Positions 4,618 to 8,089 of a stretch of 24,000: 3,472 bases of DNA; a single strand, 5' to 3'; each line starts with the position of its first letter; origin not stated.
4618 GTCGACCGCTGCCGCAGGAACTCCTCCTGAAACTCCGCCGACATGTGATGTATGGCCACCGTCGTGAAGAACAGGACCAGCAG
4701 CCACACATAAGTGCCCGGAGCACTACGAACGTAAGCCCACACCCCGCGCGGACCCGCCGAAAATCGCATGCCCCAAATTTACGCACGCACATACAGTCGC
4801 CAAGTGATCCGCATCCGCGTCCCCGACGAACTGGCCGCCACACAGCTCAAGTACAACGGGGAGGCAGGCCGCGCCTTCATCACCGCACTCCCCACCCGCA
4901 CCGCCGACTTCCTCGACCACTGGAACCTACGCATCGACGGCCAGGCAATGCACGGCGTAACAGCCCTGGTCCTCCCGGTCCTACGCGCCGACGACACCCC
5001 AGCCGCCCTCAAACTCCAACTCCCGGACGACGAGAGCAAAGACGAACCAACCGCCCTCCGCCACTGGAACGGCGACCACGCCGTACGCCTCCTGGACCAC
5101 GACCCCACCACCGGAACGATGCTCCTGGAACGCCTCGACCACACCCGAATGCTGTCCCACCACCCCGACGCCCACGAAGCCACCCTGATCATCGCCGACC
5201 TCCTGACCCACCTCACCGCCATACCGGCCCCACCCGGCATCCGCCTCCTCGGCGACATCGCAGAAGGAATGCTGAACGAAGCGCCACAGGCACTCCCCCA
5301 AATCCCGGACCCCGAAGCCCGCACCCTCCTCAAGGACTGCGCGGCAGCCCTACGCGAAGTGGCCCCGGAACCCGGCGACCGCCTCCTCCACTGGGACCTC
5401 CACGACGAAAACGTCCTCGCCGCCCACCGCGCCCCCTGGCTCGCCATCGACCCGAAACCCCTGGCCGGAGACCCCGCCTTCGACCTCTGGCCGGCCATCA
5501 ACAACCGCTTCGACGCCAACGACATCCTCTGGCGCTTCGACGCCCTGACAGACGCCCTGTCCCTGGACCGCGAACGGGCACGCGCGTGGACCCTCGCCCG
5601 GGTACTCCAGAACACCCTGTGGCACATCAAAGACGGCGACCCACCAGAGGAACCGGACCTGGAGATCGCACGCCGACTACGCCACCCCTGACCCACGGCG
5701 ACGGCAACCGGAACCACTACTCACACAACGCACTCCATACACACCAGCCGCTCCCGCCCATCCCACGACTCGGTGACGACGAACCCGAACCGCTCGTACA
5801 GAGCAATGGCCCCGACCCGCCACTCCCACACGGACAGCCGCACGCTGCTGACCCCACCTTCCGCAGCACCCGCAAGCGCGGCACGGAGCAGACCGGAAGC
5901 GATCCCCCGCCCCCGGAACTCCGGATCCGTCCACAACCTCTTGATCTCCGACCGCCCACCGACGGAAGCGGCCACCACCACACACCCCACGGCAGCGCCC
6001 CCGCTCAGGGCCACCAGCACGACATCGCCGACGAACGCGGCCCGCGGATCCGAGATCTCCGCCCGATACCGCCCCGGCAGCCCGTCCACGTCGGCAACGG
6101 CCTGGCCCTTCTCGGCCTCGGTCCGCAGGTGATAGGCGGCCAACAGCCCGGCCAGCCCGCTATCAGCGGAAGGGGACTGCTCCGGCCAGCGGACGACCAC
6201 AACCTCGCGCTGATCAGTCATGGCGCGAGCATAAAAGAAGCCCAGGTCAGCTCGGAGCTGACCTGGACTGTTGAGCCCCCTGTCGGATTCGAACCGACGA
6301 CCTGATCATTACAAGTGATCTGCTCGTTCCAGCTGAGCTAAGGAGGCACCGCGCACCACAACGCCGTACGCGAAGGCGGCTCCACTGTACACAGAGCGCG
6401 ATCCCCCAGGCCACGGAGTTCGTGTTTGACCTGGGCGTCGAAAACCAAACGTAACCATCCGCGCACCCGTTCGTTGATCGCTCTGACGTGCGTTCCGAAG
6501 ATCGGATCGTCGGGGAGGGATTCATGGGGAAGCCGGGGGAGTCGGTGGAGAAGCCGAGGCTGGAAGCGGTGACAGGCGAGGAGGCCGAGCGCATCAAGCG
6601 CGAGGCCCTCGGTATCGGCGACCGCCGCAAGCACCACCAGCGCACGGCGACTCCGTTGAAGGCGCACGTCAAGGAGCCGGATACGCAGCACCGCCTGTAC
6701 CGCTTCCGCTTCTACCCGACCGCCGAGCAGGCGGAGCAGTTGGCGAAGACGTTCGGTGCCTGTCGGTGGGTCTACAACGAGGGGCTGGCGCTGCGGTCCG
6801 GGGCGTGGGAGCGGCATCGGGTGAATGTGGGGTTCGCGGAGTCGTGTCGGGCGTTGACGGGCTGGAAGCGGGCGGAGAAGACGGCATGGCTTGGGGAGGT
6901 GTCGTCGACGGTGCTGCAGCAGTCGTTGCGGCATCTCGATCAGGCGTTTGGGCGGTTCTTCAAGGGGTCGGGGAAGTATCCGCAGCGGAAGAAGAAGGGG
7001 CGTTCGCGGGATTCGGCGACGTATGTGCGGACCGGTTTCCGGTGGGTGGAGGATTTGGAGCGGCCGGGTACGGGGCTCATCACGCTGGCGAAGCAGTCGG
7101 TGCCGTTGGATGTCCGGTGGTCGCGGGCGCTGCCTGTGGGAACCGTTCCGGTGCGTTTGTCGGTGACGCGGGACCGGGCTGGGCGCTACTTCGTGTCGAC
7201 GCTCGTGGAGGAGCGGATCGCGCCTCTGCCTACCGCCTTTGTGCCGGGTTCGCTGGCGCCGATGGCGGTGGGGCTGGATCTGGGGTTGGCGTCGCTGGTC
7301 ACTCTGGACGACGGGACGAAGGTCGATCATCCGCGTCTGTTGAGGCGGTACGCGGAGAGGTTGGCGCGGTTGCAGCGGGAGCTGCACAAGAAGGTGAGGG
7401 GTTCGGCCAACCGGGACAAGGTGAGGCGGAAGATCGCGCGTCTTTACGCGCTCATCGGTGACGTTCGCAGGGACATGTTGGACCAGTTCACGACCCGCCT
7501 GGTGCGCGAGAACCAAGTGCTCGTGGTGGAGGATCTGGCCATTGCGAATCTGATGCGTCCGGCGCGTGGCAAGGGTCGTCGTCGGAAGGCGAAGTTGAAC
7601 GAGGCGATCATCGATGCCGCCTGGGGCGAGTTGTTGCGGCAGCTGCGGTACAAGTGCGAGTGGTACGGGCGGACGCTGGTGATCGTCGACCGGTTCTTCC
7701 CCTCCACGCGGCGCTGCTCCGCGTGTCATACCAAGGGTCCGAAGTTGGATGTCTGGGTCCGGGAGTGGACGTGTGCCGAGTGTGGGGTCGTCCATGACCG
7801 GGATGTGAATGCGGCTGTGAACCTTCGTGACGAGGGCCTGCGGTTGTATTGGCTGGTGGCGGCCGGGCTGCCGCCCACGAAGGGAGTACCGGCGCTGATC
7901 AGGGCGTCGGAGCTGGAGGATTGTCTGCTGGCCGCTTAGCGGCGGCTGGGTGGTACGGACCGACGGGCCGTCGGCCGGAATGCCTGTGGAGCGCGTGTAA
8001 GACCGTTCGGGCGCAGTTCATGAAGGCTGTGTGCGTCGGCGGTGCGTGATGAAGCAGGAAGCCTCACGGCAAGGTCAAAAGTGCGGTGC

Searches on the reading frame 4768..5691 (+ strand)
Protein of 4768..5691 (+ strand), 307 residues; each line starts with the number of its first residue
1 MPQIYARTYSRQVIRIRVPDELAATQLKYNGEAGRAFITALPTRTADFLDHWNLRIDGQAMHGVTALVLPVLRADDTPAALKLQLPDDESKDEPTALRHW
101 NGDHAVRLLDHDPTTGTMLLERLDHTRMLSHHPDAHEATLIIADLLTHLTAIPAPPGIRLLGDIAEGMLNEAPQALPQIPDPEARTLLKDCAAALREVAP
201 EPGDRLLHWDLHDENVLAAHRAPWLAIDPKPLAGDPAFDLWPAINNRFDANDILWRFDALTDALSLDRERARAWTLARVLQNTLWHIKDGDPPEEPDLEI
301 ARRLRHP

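Call 28: search_protein_families(library=pfam, proteins=[window:4768-5691:+], max_evalue=0.001)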
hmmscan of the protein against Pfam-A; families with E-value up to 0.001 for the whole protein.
window:4768-5691:+ (307 aa): 1 family
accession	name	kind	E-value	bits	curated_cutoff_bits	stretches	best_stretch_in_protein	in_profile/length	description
PF04655.20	APH_6_hur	-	3.1e-38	132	27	1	51-290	1-252/252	Aminoglycoside/hydroxyurea antibiotic resistance kinase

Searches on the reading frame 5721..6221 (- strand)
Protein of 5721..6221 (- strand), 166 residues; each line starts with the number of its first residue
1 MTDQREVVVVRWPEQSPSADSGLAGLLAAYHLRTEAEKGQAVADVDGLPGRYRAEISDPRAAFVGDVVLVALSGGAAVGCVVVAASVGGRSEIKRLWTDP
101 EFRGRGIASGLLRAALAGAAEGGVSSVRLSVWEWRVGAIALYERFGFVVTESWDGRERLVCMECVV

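Call 10: search_protein_families(library=pfam, proteins=[window:5721-6221:-], max_evalue=0.01)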
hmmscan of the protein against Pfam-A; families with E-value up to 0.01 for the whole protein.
window:5721-6221:- (166 aa): 8 families
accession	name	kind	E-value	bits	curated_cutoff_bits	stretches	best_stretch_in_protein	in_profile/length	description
PF00583.31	Acetyltransf_1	-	2.5e-15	57.2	20.7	1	65-147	32-116/116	Acetyltransferase (GNAT) family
PF13508.13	Acetyltransf_7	-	6e-14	52.6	27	1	67-148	4-83/84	Acetyltransferase (GNAT) domain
PF13673.13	Acetyltransf_10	-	1.8e-08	34.8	23.6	1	68-152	33-112/128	Acetyltransferase (GNAT) domain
PF14542.12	Acetyltransf_CG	-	9.8e-05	22.9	30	1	89-124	23-58/80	GCN5-related N-acetyl-transferase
PF13880.12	Acetyltransf_13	-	0.0006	20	22.8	1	93-117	7-31/69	ESCO1/2 acetyl-transferase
PF13527.13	Acetyltransf_9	-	0.00061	20.2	25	1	97-147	79-124/127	Acetyltransferase (GNAT) domain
PF08445.16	FR47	-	0.00062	20.1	22.1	1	91-150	22-80/86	FR47-like protein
PF13302.13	Acetyltransf_3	-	0.001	20.2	25.4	1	70-148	59-138/138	Acetyltransferase (GNAT) domain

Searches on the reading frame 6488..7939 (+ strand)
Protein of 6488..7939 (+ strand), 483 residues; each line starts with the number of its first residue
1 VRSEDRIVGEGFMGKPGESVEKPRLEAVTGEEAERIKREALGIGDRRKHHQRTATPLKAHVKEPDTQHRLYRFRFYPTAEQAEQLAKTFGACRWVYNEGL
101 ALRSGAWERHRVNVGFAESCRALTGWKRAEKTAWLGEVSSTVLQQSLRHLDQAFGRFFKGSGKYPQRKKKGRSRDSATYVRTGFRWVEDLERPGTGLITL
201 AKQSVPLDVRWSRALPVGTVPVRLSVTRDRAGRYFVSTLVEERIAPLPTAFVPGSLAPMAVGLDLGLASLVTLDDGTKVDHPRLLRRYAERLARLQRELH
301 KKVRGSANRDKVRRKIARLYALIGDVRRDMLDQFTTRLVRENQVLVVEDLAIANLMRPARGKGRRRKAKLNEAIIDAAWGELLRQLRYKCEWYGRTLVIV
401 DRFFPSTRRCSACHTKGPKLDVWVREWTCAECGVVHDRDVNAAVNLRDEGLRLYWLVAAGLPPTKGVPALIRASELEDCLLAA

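Call 10: search_protein_families(library=pfam, proteins=[window:6488-7939:+], max_evalue=0.01)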
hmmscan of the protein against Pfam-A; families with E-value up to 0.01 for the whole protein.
window:6488-7939:+ (483 aa): 3 families
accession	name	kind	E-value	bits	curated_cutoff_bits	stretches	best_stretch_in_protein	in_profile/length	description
PF01385.25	OrfB_IS605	-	5.3e-24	85.2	30.5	1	260-357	18-118/120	Probable transposase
PF07282.18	Cas12f1-like_TNB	-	4.2e-23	81.7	26.3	1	379-446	1-60/60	Cas12f1-like, TNB domain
PF12323.14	HTH_OrfB_IS605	-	1.6e-17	63.2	21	1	69-110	4-45/47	Helix-turn-helix domain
